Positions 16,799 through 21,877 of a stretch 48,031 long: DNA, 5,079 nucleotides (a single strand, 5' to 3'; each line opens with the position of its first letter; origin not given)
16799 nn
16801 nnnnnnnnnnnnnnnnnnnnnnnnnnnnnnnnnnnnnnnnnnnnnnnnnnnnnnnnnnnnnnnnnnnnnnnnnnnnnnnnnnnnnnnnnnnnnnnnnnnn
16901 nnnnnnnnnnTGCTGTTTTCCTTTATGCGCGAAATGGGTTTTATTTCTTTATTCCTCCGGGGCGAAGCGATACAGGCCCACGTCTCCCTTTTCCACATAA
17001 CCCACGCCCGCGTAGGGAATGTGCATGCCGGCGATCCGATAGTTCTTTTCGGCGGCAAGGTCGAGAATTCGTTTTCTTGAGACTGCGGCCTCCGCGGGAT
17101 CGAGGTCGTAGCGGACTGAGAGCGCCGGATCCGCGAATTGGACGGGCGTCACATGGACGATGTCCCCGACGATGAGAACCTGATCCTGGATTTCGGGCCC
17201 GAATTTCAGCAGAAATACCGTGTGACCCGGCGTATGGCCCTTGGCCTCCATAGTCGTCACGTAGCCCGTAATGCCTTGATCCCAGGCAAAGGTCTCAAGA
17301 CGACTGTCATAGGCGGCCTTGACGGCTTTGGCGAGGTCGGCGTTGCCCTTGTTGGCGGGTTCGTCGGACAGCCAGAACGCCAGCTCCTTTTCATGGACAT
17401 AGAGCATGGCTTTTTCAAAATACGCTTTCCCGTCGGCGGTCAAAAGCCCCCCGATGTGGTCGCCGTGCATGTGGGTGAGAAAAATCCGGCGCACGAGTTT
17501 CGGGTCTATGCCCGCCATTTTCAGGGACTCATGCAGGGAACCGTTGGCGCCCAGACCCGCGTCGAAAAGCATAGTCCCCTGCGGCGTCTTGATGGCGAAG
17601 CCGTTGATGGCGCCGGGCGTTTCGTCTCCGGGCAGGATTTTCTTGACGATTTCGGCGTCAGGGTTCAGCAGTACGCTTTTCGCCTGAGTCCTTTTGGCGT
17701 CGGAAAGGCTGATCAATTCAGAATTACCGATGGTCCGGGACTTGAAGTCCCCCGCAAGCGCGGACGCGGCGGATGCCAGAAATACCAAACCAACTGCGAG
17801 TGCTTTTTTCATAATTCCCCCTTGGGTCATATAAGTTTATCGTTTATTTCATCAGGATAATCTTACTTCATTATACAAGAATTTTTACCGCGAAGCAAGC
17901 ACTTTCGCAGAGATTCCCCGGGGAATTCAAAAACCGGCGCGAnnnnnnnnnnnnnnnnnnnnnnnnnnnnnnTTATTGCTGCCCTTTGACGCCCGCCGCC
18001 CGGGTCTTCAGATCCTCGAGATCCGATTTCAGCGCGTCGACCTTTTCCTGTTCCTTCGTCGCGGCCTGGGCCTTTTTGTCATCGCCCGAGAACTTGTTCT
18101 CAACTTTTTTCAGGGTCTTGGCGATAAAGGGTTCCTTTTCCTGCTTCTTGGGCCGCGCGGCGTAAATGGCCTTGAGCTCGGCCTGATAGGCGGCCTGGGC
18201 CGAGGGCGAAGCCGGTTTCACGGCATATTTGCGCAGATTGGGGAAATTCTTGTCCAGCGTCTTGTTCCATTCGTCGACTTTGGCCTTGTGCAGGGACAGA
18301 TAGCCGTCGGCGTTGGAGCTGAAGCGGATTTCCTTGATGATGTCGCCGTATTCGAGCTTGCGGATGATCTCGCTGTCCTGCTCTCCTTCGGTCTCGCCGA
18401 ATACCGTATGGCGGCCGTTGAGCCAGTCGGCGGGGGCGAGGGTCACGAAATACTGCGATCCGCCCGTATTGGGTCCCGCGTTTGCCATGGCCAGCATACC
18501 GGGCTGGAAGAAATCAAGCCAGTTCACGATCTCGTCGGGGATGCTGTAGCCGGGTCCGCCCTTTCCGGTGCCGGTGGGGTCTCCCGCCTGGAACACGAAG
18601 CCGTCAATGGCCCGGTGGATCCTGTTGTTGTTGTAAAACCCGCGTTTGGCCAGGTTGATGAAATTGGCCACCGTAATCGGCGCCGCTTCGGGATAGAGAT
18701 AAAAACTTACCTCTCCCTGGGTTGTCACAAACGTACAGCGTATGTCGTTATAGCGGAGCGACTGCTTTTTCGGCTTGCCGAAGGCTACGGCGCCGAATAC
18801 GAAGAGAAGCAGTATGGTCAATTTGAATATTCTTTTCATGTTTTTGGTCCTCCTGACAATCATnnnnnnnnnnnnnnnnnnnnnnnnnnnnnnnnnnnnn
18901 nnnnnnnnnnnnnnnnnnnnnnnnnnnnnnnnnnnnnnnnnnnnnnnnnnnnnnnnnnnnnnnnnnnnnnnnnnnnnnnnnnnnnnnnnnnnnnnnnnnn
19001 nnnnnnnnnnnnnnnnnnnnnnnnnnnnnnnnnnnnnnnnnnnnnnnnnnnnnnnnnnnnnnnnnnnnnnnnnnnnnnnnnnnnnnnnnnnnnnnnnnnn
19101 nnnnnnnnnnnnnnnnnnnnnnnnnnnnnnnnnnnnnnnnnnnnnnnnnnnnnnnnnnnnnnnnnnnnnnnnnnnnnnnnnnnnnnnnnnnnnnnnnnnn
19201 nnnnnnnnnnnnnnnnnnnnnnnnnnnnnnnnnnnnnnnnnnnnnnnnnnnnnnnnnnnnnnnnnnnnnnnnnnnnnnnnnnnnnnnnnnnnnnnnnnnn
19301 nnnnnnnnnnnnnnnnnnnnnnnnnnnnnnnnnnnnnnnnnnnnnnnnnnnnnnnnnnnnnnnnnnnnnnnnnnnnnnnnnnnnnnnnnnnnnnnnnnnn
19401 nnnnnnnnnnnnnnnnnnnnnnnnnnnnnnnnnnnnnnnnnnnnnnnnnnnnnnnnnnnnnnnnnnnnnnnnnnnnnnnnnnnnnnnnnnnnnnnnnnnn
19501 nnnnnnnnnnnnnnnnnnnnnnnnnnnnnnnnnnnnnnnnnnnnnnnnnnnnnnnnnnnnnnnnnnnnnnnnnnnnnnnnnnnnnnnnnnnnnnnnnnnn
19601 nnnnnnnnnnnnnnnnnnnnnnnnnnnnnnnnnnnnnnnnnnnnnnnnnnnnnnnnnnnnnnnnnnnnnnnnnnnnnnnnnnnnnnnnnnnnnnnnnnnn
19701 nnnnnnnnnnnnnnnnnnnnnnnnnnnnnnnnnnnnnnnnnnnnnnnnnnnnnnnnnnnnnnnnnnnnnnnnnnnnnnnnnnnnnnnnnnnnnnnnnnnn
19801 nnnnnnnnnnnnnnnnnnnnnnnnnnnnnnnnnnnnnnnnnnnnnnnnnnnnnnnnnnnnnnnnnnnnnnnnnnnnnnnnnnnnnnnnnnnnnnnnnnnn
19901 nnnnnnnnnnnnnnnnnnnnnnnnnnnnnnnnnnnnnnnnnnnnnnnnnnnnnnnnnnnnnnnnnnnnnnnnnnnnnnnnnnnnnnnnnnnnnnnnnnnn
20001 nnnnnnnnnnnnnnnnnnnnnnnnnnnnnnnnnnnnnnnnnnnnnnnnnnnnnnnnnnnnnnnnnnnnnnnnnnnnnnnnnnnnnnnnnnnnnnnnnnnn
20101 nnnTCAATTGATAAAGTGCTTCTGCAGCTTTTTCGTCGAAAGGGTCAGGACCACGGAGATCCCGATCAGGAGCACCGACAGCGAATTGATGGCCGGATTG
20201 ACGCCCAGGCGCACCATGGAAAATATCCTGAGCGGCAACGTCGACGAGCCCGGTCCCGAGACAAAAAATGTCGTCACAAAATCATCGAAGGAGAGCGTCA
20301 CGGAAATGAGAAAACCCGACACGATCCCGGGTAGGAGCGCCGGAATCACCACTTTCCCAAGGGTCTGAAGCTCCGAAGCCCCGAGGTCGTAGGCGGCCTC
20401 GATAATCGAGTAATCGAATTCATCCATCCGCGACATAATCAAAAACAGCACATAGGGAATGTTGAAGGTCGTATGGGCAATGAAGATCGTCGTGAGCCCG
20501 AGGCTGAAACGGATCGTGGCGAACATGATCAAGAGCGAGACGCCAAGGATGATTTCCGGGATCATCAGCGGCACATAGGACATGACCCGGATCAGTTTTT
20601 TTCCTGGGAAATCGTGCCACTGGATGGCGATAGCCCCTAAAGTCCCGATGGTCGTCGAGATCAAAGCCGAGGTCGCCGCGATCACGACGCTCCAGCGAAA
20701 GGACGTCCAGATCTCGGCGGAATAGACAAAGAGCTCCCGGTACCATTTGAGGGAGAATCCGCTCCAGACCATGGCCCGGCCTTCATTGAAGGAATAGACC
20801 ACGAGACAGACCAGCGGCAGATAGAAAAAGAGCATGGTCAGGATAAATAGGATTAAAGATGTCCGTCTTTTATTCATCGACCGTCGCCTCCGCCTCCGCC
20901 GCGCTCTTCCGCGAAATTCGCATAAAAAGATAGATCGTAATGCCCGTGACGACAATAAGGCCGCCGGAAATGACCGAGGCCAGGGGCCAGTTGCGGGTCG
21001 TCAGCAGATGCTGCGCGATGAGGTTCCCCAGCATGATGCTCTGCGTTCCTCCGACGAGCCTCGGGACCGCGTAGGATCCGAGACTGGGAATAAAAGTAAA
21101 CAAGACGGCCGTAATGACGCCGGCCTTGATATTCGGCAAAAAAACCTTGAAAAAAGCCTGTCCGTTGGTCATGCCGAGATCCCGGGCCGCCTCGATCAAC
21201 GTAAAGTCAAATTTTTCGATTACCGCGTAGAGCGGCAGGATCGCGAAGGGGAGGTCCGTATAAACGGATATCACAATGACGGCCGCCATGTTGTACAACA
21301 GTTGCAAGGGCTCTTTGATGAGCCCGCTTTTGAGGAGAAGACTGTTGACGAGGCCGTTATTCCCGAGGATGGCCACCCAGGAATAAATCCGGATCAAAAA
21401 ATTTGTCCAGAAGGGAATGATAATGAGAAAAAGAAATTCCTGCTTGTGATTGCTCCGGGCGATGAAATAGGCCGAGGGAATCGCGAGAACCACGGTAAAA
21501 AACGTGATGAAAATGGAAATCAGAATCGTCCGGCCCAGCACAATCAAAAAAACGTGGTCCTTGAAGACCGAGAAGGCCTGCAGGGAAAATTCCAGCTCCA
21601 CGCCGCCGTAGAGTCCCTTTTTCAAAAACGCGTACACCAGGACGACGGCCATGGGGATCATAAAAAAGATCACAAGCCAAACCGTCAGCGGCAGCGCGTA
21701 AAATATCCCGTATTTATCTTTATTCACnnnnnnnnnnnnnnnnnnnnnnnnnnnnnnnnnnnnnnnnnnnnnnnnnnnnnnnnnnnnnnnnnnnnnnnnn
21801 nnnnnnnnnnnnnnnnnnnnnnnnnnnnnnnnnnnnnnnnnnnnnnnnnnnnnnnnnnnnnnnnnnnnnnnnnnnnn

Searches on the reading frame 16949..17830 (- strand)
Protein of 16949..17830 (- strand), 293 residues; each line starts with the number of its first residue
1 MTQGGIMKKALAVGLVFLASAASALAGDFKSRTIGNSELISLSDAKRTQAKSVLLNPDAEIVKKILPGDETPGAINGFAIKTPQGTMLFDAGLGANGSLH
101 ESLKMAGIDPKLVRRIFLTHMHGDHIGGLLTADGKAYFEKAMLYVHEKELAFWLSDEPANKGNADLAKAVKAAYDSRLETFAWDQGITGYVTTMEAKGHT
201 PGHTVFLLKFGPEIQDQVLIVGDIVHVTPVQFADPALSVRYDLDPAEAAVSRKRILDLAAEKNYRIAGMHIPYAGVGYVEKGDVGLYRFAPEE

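Call 20: search_protein_families(library=pfam, proteins=[window:16949-17830:-], max_evalue=0.001)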
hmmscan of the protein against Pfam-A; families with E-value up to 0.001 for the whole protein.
window:16949-17830:- (293 aa): 2 families
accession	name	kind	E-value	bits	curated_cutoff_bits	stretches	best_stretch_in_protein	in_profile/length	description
PF00753.33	Lactamase_B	-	2e-17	64.3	22.7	1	72-269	3-195/196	Metallo-beta-lactamase superfamily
PF12706.13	Lactamase_B_2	-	0.00014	21.9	27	1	87-148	3-65/200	Beta-lactamase superfamily domain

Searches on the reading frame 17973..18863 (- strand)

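Call 20: search_protein_families(library=pfam, proteins=[window:17973-18863:-], max_evalue=0.001)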
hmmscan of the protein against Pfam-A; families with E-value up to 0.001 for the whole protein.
window:17973-18863:- (296 aa): 1 family
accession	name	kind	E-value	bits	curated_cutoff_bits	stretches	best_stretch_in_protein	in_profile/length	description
PF00160.26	Pro_isomerase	-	2.6e-37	129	21.7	1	46-173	5-140/159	Cyclophilin type peptidyl-prolyl cis-trans isomerase/CLD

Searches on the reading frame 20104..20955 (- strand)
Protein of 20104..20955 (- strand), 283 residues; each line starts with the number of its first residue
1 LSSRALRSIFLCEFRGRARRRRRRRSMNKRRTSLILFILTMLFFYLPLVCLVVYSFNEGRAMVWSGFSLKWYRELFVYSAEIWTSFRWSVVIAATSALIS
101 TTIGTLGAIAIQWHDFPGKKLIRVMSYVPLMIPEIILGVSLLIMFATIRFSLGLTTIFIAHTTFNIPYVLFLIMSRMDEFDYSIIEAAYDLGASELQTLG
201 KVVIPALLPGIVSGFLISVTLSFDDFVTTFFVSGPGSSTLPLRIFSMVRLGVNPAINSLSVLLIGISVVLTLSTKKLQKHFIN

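Call 21: search_protein_families(library=pfam, proteins=[window:20104-20955:-], max_evalue=0.001)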
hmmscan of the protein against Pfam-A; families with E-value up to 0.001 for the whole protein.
window:20104-20955:- (283 aa): 1 family
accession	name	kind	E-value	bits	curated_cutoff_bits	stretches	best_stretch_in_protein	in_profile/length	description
PF00528.27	BPD_transp_1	-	1.5e-16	61.1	26.4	1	105-281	3-178/184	Binding-protein-dependent transport system inner membrane component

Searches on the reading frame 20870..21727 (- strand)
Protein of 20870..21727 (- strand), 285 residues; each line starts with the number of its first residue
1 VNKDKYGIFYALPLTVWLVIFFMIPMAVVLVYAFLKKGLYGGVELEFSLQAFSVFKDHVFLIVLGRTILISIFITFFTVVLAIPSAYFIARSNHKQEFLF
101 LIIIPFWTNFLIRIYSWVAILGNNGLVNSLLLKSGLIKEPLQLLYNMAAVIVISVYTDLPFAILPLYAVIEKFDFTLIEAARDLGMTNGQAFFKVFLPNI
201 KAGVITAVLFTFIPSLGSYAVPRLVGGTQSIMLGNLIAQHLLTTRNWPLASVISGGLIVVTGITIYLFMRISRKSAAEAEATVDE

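Call 21: search_protein_families(library=pfam, proteins=[window:20870-21727:-], max_evalue=0.001)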
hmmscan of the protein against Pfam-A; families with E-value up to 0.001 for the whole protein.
window:20870-21727:- (285 aa): 1 family
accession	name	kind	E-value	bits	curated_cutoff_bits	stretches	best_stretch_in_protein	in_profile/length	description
PF00528.27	BPD_transp_1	-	2.4e-08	34.3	26.4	1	75-269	22-174/184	Binding-protein-dependent transport system inner membrane component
